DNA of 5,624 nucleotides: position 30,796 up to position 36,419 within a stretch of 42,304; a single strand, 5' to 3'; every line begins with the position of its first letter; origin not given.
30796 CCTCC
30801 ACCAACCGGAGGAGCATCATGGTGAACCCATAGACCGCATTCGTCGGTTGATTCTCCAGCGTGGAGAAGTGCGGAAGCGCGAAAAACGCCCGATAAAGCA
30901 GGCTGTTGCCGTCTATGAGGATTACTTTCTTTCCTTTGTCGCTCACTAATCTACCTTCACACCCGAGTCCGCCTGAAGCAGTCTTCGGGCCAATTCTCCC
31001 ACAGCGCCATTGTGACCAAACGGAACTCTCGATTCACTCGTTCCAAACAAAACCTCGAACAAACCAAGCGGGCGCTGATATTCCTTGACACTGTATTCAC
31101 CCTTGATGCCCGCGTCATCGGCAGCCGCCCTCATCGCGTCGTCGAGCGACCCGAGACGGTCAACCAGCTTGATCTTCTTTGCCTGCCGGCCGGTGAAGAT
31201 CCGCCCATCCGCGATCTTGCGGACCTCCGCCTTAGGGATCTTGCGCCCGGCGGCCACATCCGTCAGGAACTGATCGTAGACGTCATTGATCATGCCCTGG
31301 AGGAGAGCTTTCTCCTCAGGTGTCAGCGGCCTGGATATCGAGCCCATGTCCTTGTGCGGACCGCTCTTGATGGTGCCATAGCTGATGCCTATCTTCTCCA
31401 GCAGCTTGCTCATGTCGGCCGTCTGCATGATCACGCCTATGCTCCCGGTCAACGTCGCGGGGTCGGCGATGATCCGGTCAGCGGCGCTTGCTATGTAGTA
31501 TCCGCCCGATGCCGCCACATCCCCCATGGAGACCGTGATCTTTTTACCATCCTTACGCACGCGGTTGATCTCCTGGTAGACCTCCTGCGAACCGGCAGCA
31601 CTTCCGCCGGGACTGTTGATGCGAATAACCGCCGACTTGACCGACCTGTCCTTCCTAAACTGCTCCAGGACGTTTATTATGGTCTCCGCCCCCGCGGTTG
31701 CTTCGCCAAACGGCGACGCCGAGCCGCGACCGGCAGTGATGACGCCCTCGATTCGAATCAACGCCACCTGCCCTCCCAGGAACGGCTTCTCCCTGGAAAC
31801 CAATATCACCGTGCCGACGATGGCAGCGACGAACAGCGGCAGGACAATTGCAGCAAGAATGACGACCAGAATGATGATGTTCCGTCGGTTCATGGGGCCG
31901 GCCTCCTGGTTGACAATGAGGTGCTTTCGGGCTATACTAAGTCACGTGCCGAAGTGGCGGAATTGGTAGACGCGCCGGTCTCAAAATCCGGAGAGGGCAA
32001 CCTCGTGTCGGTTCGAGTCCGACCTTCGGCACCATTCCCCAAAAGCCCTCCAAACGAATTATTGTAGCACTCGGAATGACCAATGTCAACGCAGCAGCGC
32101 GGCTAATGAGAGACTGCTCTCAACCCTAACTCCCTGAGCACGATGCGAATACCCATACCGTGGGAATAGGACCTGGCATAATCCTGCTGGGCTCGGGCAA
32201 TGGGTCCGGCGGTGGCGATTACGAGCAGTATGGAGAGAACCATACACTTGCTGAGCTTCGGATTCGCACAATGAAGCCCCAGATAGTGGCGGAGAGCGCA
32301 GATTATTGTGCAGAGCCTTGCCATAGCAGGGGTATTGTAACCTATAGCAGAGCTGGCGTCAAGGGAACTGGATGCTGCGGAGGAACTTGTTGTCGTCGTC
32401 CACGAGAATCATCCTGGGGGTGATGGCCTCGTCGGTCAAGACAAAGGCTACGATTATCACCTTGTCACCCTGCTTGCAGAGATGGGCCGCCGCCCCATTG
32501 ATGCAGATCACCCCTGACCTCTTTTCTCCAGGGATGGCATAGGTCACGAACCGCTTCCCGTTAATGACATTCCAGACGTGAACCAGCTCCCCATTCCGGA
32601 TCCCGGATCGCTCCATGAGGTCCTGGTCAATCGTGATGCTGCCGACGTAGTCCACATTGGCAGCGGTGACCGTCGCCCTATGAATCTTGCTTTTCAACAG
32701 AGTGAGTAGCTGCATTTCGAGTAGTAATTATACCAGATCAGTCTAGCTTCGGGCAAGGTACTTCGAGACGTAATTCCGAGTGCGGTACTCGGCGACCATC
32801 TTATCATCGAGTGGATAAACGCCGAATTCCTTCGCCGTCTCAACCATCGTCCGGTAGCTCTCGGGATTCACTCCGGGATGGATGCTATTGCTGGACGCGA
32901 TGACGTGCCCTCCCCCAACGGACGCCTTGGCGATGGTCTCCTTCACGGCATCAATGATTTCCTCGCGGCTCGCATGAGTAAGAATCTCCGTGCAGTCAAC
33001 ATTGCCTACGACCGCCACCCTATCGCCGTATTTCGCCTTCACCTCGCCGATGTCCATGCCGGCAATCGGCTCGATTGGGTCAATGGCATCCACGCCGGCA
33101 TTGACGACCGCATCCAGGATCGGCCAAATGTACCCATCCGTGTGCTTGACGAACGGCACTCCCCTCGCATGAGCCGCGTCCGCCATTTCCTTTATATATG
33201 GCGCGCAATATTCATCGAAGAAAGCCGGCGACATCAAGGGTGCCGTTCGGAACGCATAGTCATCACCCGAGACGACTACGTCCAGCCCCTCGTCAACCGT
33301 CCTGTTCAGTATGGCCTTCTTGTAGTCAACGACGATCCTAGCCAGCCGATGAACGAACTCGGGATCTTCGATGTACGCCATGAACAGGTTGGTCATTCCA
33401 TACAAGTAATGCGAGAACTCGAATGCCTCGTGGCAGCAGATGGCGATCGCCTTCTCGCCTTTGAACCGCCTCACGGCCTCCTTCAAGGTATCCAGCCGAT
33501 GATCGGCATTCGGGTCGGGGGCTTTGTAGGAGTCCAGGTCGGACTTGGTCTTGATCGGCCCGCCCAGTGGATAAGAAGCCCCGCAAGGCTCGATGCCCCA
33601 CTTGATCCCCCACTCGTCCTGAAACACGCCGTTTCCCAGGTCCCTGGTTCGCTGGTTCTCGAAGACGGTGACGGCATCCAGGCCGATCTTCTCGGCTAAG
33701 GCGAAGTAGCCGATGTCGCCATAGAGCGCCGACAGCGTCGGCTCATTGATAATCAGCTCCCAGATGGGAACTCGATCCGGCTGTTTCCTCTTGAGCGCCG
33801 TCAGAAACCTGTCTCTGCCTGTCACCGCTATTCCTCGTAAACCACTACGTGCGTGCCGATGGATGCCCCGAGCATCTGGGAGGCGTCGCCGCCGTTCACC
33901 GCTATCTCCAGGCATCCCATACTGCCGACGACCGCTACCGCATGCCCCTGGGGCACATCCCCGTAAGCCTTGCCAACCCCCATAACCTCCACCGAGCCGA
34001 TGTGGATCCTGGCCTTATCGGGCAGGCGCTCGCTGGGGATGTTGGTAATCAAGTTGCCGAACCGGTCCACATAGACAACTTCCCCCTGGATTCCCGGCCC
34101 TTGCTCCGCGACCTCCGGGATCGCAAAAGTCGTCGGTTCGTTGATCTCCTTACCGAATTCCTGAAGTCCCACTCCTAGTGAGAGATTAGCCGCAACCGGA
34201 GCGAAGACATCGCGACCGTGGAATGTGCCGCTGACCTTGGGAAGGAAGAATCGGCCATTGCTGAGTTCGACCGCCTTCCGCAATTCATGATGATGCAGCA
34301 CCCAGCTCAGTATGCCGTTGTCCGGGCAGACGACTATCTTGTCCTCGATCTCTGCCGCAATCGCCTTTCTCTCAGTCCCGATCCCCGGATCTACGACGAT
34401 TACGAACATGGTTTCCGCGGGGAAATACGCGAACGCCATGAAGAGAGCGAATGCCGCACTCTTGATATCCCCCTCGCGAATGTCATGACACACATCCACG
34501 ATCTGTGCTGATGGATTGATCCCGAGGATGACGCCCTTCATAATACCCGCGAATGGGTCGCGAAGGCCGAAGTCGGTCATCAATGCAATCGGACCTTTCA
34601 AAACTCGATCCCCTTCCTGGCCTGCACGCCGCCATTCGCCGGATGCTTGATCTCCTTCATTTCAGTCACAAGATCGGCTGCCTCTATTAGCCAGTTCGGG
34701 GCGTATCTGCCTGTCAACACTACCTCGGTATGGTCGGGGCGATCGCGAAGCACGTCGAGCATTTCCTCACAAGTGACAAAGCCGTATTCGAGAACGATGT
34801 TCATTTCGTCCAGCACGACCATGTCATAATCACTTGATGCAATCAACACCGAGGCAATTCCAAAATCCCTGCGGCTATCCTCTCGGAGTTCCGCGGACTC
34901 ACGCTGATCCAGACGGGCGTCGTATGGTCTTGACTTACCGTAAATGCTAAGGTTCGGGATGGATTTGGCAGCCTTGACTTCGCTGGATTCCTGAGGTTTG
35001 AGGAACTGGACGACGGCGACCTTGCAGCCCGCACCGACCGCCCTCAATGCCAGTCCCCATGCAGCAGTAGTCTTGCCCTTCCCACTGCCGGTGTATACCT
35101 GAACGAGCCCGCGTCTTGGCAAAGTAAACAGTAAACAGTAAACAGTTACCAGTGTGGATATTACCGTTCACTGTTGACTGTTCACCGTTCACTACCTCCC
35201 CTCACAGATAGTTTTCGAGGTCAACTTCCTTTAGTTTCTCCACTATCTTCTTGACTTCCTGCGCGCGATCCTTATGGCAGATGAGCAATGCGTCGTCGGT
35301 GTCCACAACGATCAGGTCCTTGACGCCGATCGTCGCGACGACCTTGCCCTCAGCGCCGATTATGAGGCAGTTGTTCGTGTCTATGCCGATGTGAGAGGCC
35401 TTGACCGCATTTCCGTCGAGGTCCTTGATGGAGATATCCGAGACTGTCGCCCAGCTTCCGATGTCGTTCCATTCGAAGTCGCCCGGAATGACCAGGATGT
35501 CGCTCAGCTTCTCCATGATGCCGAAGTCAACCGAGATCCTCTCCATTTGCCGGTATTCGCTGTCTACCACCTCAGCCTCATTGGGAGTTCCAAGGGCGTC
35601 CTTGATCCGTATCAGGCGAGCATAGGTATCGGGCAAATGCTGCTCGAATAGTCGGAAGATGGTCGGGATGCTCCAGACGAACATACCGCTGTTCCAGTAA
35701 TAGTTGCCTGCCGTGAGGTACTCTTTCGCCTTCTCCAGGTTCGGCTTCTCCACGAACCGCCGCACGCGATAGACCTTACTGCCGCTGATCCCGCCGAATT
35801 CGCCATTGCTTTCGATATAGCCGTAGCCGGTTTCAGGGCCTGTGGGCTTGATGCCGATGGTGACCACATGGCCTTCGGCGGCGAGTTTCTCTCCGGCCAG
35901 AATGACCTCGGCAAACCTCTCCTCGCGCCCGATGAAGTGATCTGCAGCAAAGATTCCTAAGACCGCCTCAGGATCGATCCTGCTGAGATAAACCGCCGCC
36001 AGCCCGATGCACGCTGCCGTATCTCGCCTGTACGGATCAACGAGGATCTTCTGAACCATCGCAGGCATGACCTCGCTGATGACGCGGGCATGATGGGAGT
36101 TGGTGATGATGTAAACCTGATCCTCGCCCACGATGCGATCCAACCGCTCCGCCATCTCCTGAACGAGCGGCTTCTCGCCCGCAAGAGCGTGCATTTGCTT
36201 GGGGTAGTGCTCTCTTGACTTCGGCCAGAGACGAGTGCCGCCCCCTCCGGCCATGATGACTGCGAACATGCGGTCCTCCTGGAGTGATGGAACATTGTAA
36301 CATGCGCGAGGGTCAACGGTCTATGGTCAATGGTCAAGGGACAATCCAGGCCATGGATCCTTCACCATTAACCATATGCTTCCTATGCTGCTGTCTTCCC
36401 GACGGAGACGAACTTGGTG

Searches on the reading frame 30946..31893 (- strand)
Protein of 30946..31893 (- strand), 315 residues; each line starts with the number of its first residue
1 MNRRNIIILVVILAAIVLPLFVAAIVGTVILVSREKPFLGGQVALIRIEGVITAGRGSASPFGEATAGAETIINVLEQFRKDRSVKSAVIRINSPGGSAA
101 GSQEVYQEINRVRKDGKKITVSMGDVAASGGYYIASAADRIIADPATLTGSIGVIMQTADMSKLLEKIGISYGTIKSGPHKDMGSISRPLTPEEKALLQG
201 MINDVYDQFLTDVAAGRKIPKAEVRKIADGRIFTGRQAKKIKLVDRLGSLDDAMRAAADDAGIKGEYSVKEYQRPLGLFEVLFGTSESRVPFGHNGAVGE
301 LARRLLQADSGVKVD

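Call 71: search_protein_families(library=pfam, proteins=[window:30946-31893:-], max_evalue=0.001)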
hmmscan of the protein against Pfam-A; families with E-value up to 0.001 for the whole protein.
window:30946-31893:- (315 aa): 4 families
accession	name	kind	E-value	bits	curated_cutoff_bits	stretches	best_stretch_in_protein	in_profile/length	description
PF01343.23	Peptidase_S49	-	8.5e-57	191.9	24.9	1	113-263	3-153/154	Peptidase family S49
PF25145.1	NfeD1b_N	-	0.00017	21.7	40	1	81-159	27-102/189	NfeD1b, N-terminal domain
PF00574.28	CLP_protease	-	0.00019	21.8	20.2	1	69-139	30-97/182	Clp protease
PF01972.22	SDH_protease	-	0.00021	20.8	31.3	1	82-154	88-157/286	ClpP-like SDH-type serine proteinase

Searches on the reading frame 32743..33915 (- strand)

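Call 71: search_protein_families(library=pfam, proteins=[window:32743-33915:-], max_evalue=0.001)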
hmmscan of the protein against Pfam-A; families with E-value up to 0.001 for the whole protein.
window:32743-33915:- (390 aa): 1 family
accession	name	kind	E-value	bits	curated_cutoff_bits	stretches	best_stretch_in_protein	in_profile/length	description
PF01208.23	URO-D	-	1e-37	130.4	23.9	1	119-363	97-345/346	Uroporphyrinogen decarboxylase (URO-D)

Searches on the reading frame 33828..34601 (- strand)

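Call 71: search_protein_families(library=pfam, proteins=[window:33828-34601:-], max_evalue=0.001)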
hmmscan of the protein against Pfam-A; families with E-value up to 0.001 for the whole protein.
window:33828-34601:- (257 aa): 2 families
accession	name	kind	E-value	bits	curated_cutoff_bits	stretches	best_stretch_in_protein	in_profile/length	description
PF01887.21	SAM_HAT_N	-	7.6e-53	178.6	26.3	1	5-150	1-145/145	SAM hydroxide adenosyltransferase N-terminal domain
PF20257.3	SAM_HAT_C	-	1.6e-24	86.5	25.5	1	173-252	1-83/84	SAM hydroxide adenosyltransferase C-terminal domain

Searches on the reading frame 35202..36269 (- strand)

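Call 71: search_protein_families(library=pfam, proteins=[window:35202-36269:-], max_evalue=0.001)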
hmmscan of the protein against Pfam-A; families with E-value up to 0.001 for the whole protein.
window:35202-36269:- (355 aa): 3 families
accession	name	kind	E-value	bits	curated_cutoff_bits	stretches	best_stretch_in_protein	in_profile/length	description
PF00483.29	NTP_transferase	-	4.5e-39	134.9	21.2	1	3-283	2-242/245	Nucleotidyl transferase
PF22640.1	ManC_GMP_beta-helix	-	2.7e-23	82.1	27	1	293-346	3-55/55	MannoseP isomerase/GMP-like beta-helix domain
PF12804.13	NTP_transf_3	-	4.8e-05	24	27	1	3-110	1-95/160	MobA-like NTP transferase domain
